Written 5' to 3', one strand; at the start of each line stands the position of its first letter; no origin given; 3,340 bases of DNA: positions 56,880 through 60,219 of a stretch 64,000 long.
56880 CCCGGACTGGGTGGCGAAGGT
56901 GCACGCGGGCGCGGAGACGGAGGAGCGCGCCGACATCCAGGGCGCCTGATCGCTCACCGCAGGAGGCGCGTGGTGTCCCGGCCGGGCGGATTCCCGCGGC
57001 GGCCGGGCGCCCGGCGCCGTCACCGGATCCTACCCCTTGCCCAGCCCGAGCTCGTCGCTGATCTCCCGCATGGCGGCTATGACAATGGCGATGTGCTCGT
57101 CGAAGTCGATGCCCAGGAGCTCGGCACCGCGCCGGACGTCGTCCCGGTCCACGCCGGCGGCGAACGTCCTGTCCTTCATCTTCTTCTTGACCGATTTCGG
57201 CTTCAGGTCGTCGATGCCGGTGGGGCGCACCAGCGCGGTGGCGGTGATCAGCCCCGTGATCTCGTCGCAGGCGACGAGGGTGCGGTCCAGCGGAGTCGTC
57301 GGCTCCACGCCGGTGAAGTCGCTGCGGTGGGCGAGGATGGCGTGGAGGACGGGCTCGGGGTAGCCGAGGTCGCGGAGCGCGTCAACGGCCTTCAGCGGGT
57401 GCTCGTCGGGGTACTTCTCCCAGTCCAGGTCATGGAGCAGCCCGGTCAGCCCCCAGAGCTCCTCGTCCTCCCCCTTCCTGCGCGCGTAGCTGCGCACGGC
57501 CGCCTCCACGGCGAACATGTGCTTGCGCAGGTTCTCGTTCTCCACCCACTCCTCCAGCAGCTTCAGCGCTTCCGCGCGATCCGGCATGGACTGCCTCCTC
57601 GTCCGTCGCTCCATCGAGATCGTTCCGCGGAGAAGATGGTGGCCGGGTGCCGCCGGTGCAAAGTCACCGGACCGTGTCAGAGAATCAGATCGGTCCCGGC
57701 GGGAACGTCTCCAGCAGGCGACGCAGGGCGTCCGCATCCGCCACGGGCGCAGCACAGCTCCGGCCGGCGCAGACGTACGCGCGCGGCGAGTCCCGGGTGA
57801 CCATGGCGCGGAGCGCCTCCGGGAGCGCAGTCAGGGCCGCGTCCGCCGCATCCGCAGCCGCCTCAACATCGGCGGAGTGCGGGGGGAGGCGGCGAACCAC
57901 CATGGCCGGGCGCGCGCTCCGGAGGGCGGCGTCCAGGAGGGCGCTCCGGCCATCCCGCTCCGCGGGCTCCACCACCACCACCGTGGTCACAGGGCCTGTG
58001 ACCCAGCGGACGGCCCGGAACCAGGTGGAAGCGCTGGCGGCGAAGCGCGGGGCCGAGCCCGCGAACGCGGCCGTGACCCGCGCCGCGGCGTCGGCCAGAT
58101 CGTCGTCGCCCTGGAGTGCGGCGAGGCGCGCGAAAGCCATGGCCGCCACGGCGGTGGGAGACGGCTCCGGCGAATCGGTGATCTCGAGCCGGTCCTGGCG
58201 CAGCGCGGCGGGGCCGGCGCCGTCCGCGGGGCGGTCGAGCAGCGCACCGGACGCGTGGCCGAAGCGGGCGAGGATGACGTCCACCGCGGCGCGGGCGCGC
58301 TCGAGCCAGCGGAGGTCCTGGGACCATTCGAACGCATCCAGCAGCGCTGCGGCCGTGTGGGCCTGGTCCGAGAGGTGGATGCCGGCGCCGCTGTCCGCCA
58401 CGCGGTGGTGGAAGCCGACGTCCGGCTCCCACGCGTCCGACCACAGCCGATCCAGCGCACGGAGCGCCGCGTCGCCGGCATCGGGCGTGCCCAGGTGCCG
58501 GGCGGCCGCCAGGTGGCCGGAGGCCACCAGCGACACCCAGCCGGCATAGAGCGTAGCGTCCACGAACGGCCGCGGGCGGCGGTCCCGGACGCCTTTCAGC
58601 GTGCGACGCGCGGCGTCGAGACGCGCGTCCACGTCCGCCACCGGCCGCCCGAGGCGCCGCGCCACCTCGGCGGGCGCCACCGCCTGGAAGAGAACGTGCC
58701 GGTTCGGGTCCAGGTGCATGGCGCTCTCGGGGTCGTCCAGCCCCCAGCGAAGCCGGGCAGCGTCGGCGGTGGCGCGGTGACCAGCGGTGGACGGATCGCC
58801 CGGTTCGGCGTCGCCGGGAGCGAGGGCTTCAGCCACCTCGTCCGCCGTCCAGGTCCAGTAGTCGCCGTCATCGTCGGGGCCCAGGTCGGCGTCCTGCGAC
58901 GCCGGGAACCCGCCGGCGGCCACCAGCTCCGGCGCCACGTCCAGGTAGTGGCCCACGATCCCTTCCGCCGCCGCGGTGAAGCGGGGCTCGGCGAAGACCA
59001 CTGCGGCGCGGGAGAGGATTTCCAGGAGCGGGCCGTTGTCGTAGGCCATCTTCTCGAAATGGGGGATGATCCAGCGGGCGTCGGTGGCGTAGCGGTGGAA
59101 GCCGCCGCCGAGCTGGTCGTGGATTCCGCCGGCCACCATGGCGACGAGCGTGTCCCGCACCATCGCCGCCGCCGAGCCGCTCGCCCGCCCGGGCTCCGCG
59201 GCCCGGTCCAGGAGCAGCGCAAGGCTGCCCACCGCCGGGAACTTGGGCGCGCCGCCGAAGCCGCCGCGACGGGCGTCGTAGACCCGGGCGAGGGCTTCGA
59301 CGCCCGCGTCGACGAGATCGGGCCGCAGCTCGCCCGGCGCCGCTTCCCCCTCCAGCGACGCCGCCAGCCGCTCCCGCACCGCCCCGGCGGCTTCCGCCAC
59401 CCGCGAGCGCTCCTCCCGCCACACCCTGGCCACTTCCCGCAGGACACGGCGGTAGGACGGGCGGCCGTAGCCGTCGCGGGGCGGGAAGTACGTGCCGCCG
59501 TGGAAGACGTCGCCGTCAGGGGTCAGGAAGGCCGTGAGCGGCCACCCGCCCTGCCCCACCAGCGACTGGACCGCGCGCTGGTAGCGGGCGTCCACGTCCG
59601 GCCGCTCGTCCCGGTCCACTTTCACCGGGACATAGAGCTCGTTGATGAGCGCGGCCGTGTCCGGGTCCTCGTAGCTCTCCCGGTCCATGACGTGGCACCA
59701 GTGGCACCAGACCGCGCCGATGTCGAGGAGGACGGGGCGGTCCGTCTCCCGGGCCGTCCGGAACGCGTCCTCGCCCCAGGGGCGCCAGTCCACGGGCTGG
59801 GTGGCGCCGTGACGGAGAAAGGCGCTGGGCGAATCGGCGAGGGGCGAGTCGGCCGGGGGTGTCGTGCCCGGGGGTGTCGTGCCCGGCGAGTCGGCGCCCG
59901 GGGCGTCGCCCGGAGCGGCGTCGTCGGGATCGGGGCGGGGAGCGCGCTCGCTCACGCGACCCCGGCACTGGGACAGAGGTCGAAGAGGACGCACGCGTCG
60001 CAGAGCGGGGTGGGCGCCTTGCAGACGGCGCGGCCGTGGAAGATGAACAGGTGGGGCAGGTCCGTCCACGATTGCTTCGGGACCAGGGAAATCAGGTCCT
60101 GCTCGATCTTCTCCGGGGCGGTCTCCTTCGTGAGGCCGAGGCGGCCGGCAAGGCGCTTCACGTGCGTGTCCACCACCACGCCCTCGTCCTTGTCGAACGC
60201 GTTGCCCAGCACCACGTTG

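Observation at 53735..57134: A ~3.2 kb gene block is bracketed by a diverged duplicate of the 3-prime end of the HD-hydrolase gene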

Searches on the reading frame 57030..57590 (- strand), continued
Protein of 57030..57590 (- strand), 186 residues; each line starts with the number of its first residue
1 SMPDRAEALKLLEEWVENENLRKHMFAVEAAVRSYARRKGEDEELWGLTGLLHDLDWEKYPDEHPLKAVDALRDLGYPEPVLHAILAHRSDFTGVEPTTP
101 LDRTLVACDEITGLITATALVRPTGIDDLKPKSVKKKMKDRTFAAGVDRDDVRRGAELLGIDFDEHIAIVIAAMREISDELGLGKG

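Call 38: find_encoding_contigs(protein=P0013, flank=10000, max_places=2)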
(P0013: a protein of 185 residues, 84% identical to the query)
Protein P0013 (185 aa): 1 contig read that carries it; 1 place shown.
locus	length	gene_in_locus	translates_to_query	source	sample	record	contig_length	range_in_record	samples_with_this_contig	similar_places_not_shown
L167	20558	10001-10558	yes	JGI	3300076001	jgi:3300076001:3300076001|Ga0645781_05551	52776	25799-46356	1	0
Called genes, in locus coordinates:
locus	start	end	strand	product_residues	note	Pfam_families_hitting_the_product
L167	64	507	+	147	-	-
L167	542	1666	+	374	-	PF02595:Gly_kinase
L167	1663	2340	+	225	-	-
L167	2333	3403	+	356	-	-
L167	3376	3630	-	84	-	-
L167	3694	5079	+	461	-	PF00209:SNF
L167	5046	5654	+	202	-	-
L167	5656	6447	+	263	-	-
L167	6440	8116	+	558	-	PF14716:HHH_8, PF14520:HHH_5, PF14791:DNA_pol_B_thumb, PF02811:PHP (weak)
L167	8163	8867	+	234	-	PF00730:HhH-GPD, PF00633:HHH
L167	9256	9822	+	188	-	PF01965:DJ-1_PfpI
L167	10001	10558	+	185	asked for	PF01966:HD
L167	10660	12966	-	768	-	PF13428:TPR_14 (faint), PF14559:TPR_19 (faint)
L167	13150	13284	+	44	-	-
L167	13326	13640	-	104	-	PF00578:AhpC-TSA, PF08534:Redoxin (weak)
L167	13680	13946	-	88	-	PF00578:AhpC-TSA (weak)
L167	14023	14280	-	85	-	PF02566:OsmC (weak)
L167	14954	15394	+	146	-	-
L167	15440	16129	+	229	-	PF01058:Oxidored_q6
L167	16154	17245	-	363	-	PF00034:Cytochrom_C (faint), PF03150:CCP_MauG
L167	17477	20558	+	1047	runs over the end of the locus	PF03704:BTAD (weak)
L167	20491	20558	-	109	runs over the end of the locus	-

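Call 39: find_encoding_contigs(protein=P0006, flank=10000, max_places=3)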
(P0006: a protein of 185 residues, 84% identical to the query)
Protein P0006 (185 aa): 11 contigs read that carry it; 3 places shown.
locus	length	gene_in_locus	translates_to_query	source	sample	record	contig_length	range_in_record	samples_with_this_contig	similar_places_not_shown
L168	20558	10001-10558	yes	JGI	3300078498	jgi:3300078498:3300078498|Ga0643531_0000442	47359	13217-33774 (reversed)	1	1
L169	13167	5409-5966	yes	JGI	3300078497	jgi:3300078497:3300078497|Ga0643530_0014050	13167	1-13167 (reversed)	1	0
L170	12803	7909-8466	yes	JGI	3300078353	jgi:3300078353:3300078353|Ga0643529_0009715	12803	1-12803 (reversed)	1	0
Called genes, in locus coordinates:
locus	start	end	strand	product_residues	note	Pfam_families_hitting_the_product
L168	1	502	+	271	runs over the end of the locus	PF02405:MlaE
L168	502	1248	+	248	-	PF00005:ABC_tran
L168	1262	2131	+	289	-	PF28542:DUF8434 (weak), PF02470:MlaD, PF28544:Helical_needle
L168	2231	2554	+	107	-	-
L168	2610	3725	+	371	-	PF02595:Gly_kinase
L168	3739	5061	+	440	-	PF00587:tRNA-synt_2b, PF03129:HGTP_anticodon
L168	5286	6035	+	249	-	-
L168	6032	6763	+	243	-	-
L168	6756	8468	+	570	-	PF14716:HHH_8, PF14520:HHH_5, PF14791:DNA_pol_B_thumb, PF02811:PHP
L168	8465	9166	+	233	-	PF00730:HhH-GPD, PF00633:HHH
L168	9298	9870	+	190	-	PF01965:DJ-1_PfpI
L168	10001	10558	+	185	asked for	PF01966:HD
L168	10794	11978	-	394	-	PF13784:Fic_N, PF02661:Fic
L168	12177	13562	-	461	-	-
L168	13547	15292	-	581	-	PF00144:Beta-lactamase, PF11954:DUF3471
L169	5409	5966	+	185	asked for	PF01966:HD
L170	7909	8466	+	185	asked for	PF01966:HD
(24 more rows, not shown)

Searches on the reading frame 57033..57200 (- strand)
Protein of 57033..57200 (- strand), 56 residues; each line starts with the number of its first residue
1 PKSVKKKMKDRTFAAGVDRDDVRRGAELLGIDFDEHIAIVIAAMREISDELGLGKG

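Call 70: find_related_loci(query=window:57033-57200:-, collection=viral_contigs, flank=8000)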
Query seq(56 aa) (56 aa) in viral_contigs; peptide patterns used: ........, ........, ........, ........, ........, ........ (x = any residue, [..] = any of these).
78 stretches matched a pattern, but none encodes a relative of the query by tblastn (E <= 1e-3).

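Call 73: find_related_loci(query=A2, collection=viral_contigs, flank=8000)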
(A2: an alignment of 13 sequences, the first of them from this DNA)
Query A2 (56 aa) in viral_contigs; peptide patterns used: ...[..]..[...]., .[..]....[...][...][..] (x = any residue, [..] = any of these).
305 stretches matched a pattern; 3 encode a relative of the query (tblastn E <= 1e-3); 3 distinct loci.
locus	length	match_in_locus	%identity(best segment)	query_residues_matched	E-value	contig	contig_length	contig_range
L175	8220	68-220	57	3-53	2e-16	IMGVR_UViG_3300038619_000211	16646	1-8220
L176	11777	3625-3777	55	3-53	4e-16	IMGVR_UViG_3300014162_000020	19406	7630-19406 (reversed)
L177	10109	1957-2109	49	3-53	3e-14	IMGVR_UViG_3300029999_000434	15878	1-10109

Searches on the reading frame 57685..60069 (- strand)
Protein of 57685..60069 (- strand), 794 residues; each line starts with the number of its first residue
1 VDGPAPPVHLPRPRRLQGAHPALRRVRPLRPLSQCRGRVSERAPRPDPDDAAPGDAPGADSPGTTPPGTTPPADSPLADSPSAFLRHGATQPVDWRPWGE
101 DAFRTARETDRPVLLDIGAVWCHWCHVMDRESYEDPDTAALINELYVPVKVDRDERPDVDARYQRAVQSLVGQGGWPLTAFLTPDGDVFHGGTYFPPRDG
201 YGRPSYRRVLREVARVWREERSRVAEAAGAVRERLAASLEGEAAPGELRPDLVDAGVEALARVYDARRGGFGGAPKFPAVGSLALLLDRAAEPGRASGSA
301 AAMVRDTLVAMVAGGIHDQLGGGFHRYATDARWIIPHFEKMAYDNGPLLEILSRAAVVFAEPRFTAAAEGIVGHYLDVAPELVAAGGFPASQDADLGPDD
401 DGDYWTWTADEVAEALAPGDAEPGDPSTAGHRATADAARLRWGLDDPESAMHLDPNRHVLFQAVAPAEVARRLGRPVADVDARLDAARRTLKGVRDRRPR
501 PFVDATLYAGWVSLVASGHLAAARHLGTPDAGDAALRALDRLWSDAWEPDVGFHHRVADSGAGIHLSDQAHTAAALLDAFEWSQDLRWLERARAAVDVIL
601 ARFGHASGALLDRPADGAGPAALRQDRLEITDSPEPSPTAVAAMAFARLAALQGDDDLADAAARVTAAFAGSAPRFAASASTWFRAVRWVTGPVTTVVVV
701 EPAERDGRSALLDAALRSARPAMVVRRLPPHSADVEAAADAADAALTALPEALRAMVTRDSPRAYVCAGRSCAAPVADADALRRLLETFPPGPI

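Call 7: search_protein_families(library=pfam, proteins=[window:57685-60069:-], max_evalue=0.01)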
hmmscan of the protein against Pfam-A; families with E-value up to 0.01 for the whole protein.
window:57685-60069:- (794 aa): 2 families
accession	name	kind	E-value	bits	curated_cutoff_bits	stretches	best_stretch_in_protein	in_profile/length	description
PF03190.21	Thioredox_DsbH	-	9.6e-65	217.9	27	1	77-235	4-162/163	Protein of unknown function, DUF255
PF13899.12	Thioredoxin_7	-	9.7e-13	48.5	27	1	94-184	1-83/83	Thioredoxin-like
